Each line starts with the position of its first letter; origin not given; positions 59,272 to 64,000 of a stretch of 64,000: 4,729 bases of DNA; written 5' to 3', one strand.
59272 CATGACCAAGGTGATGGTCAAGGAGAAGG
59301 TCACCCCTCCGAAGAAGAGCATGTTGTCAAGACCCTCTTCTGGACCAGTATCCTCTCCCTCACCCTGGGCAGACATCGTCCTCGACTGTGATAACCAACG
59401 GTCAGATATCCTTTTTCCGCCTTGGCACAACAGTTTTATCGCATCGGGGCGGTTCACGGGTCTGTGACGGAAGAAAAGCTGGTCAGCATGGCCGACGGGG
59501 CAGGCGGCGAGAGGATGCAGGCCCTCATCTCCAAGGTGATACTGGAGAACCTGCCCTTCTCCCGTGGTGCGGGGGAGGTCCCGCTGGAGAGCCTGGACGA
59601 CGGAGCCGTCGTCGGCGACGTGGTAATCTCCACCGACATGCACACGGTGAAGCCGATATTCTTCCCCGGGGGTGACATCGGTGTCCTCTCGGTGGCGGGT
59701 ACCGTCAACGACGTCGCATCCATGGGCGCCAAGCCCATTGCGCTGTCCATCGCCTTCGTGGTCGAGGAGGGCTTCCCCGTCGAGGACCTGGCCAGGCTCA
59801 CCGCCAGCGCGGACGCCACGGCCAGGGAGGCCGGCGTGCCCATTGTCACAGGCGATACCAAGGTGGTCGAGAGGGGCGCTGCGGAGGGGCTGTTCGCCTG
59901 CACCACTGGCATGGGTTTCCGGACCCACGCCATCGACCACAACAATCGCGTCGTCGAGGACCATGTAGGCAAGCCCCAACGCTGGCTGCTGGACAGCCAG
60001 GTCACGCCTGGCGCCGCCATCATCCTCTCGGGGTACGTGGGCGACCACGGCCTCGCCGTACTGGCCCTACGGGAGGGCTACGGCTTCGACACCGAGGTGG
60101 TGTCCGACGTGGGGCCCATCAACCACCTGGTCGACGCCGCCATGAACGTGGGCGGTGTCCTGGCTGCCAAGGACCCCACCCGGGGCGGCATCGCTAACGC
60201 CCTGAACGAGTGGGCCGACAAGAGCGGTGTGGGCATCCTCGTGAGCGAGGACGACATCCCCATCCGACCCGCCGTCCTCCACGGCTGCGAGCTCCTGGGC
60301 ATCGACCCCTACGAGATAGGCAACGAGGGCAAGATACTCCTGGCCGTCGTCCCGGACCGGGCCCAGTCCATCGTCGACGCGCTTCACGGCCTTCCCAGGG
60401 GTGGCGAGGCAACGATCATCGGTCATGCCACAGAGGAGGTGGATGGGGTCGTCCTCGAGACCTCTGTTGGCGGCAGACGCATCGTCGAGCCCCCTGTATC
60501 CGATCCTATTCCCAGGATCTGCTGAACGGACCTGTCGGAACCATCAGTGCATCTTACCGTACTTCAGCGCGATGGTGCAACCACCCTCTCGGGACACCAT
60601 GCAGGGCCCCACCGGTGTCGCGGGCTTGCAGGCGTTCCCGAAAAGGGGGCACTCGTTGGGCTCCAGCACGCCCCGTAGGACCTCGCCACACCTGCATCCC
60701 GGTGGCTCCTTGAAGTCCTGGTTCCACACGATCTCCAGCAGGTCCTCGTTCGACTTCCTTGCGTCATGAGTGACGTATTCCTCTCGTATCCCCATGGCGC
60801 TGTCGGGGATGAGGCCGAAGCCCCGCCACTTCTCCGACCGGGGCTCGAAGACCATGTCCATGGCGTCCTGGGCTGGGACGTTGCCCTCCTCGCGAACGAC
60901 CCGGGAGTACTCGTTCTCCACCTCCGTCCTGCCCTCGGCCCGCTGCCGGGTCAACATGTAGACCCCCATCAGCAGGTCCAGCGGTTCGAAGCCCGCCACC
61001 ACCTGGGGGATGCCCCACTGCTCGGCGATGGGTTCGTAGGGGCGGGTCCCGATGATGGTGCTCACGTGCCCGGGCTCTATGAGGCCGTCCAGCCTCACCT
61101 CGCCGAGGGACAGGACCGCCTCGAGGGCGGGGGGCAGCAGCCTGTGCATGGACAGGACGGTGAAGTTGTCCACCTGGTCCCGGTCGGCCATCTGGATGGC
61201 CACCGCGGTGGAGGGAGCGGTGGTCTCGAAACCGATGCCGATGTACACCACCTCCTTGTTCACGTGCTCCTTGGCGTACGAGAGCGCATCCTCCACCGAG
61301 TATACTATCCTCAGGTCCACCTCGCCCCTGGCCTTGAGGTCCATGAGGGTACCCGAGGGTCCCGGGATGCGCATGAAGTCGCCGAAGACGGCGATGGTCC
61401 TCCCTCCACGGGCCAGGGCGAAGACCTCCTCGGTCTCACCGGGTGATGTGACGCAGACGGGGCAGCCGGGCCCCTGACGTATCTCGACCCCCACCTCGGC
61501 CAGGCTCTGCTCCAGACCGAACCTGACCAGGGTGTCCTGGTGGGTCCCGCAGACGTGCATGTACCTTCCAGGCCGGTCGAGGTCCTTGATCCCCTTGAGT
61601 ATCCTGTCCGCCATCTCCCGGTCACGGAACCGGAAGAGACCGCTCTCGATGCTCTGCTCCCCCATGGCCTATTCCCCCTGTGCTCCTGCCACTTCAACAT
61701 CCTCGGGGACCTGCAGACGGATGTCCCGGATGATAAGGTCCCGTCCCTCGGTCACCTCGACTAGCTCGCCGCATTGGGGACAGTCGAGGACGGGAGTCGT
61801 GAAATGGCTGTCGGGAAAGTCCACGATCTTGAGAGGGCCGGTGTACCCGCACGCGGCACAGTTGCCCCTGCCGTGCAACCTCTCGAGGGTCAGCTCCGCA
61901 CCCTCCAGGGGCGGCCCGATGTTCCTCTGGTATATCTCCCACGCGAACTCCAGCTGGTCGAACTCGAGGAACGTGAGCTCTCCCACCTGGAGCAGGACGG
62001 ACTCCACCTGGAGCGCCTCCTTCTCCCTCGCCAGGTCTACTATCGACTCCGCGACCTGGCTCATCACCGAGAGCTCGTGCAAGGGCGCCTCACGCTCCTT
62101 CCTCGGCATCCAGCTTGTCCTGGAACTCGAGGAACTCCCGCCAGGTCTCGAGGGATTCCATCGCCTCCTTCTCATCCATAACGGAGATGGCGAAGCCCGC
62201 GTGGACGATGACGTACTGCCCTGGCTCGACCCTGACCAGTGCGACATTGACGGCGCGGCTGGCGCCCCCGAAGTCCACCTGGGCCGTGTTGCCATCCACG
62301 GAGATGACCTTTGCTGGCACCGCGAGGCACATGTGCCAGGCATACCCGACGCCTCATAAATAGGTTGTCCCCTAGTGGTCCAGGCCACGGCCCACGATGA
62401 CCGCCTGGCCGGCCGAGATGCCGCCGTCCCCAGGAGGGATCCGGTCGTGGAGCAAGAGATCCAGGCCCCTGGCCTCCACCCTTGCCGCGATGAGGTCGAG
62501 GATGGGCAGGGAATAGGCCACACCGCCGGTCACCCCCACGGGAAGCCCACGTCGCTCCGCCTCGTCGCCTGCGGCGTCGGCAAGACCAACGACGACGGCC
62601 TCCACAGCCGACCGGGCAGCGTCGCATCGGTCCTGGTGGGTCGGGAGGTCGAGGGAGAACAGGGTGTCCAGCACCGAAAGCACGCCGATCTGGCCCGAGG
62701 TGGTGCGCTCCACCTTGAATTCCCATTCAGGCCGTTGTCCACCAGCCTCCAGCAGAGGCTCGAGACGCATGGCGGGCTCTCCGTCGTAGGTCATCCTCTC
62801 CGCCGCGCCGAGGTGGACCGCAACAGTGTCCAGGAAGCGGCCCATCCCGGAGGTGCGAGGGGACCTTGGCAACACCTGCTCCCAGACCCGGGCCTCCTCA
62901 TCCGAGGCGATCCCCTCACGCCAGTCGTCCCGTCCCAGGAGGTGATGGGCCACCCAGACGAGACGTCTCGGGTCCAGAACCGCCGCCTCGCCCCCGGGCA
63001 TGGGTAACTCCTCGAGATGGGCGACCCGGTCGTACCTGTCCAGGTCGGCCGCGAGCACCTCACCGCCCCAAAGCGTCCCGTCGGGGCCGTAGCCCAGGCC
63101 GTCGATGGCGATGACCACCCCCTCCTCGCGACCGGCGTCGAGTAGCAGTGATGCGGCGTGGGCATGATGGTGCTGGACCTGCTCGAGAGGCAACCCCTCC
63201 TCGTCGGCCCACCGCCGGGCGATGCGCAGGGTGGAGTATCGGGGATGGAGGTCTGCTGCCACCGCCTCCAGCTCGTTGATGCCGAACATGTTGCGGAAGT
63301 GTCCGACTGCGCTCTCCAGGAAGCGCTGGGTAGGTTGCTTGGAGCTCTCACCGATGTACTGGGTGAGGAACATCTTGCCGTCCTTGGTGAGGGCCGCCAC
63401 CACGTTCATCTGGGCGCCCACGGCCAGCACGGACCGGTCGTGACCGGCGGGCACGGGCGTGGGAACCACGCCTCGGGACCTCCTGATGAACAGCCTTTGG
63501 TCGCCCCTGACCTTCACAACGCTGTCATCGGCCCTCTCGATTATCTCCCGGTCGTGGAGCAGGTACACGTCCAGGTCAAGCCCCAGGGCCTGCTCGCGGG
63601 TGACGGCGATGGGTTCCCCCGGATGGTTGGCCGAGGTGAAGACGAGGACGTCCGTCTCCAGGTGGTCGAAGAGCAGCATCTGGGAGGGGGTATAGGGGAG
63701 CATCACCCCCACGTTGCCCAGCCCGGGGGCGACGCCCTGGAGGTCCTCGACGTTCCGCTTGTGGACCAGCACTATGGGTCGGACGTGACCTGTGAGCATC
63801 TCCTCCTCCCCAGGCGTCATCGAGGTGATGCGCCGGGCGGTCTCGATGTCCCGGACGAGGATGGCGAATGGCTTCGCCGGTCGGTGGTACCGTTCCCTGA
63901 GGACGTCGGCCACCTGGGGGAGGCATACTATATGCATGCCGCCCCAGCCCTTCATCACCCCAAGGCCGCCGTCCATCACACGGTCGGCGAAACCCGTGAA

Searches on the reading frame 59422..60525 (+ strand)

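Call 58: search_protein_families(library=pfam, proteins=[window:59422-60525:+], max_evalue=0.01)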
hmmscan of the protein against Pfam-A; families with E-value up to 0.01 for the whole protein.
window:59422-60525:+ (367 aa): 2 families
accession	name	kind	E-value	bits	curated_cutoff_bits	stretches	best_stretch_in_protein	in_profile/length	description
PF00586.29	AIRS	-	6.1e-21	75.4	24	1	59-165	2-110/112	AIR synthase related protein, N-terminal domain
PF02769.27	AIRS_C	-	1.9e-20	74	23.1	1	196-342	2-151/156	AIR synthase related protein, C-terminal domain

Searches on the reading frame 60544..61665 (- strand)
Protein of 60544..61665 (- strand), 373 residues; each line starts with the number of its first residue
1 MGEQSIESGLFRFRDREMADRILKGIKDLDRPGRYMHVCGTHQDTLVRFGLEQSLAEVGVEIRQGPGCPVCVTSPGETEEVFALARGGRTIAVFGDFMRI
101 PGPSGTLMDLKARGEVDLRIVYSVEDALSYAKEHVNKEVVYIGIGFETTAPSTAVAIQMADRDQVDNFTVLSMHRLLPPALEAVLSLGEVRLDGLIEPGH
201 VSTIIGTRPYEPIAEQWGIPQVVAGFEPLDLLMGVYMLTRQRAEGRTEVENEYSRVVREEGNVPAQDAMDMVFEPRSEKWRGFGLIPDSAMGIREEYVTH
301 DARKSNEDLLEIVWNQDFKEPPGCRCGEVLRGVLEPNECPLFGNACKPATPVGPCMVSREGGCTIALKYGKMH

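Call 10: search_protein_families(library=pfam, proteins=[window:60544-61665:-], max_evalue=0.01)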
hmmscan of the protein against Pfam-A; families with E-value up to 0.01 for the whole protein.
window:60544-61665:- (373 aa): 1 family
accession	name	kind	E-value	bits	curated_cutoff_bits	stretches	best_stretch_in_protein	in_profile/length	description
PF01924.21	HypD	-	1.4e-130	435.9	25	1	19-370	7-351/351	Hydrogenase formation hypA family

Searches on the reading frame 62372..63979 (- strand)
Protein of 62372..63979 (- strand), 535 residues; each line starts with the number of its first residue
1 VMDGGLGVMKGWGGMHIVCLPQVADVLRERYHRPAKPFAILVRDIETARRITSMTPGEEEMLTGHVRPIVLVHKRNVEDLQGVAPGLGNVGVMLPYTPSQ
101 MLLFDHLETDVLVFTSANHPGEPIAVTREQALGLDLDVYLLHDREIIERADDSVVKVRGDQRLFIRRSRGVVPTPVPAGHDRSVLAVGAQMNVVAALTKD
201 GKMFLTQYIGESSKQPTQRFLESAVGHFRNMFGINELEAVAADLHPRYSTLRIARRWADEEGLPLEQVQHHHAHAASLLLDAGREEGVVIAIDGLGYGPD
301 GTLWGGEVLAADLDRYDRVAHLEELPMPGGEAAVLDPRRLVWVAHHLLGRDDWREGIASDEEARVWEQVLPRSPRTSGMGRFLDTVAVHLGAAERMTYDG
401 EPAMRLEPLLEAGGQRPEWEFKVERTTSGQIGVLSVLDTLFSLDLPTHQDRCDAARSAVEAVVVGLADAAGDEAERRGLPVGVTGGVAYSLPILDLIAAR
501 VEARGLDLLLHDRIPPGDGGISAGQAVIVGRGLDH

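Call 10: search_protein_families(library=pfam, proteins=[window:62372-63979:-], max_evalue=0.01)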
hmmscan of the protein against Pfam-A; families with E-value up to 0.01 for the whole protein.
window:62372-63979:- (535 aa): 3 families
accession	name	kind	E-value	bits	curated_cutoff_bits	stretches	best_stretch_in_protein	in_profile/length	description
PF22521.2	HypF_C_2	-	5.1e-52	177.5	27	1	290-525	2-241/241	Carbamoyltransferase, Kae1-like Domain, second subdomain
PF01300.24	Sua5_yciO_yrdC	-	4.4e-27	95.1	25.1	1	3-168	5-178/178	Telomere recombination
PF17788.7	HypF_C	-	1.9e-24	86.6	23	1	181-280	3-98/99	HypF Kae1-like domain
